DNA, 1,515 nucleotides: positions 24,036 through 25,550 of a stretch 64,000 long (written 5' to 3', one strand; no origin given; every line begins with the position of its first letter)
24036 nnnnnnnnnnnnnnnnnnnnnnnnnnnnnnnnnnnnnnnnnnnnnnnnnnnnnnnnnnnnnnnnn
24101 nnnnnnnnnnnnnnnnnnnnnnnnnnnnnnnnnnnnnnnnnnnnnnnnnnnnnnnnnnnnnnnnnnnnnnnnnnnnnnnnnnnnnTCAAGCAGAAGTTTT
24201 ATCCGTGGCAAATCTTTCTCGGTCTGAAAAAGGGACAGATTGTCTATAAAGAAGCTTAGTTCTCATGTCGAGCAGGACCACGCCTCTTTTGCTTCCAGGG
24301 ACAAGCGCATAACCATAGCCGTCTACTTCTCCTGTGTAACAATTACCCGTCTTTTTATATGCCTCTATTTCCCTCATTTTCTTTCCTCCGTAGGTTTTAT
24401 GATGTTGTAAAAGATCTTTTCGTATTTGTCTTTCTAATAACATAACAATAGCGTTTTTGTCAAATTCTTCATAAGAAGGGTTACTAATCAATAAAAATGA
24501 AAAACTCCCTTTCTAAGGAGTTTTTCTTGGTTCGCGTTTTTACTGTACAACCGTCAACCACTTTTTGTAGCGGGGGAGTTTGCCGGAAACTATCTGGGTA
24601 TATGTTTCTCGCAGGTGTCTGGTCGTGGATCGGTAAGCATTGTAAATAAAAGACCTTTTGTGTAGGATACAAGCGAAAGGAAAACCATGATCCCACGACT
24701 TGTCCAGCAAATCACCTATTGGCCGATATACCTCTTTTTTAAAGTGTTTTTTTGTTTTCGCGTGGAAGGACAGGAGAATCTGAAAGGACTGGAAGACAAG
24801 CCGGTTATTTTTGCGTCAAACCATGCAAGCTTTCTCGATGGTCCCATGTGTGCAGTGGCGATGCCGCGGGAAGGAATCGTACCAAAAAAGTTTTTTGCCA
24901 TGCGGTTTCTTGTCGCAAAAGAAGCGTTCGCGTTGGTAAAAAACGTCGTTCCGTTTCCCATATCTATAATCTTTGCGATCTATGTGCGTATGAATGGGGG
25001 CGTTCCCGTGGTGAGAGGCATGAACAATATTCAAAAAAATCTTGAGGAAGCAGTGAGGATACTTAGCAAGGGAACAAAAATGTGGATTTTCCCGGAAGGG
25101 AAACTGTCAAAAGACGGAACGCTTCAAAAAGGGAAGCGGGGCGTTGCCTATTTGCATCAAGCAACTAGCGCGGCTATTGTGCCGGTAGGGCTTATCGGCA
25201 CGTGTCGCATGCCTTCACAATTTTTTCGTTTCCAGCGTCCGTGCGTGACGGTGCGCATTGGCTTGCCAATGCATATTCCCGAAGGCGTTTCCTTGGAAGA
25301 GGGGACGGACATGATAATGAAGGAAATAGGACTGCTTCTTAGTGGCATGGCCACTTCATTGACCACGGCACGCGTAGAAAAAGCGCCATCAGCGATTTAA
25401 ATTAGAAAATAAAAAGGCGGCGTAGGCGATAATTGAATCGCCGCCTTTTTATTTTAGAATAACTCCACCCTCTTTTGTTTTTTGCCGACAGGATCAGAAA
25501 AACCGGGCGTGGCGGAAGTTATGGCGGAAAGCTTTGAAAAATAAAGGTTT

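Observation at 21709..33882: Array of three paralogous rSAM-SPASM / small-peptide / HExxH modules sharing a conserved regulatory element: candidate multi-product RiPP system with its own sensor kinase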

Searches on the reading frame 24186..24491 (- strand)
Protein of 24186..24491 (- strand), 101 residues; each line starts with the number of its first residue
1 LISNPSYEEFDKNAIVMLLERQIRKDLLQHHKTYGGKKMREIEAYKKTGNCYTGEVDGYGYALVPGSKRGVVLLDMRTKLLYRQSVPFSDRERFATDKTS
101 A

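Call 36: search_protein_families(library=pfam, proteins=[window:24186-24491:-], max_evalue=0.001)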
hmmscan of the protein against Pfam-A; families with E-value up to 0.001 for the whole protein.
window:24186-24491:- (101 aa): 0 families

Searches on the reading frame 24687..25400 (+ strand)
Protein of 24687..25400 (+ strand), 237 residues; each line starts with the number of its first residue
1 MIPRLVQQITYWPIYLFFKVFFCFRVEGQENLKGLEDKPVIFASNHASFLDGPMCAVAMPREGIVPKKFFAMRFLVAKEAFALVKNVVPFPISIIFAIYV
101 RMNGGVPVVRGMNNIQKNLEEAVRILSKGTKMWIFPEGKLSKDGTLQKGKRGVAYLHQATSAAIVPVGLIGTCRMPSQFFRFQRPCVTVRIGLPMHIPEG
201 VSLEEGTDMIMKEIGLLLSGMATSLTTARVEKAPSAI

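Call 3: search_protein_families(library=pfam, proteins=[window:24687-25400:+], max_evalue=0.01)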
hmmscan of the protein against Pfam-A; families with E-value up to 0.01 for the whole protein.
window:24687-25400:+ (237 aa): 1 family
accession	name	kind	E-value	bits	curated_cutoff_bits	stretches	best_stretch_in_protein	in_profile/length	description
PF01553.26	Acyltransferase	-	8.3e-17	61.7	23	1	24-168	2-130/132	Acyltransferase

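Call 4: search_protein_families(library=ncbifam, proteins=[window:24687-25400:+], max_evalue=0.01)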
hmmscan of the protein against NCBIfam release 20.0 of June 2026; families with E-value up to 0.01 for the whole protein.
window:24687-25400:+ (237 aa): 4 families
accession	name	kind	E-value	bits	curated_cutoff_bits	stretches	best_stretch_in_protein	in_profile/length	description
NF005291.0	PRK06814.1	equivalog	1.8e-14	52.7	1349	1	15-189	432-588/1140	acyl-[ACP]--phospholipid O-acyltransferase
NF006386.0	PRK08633.1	equivalog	1.9e-12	45.7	1221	1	14-171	419-553/1147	acyl-[ACP]--phospholipid O-acyltransferase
TIGR00530.1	AGP_acyltrn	subfamily_domain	4.8e-12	45.8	102.95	1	36-169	14-129/130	1-acylglycerol-3-phosphate O-acyltransferase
NF005959.0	PRK08043.1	equivalog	7.6e-10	37.7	886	1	16-172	8-140/719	bifunctional acyl-ACP--phospholipid O-acyltransferase/long-chain-fatty-acid--ACP ligase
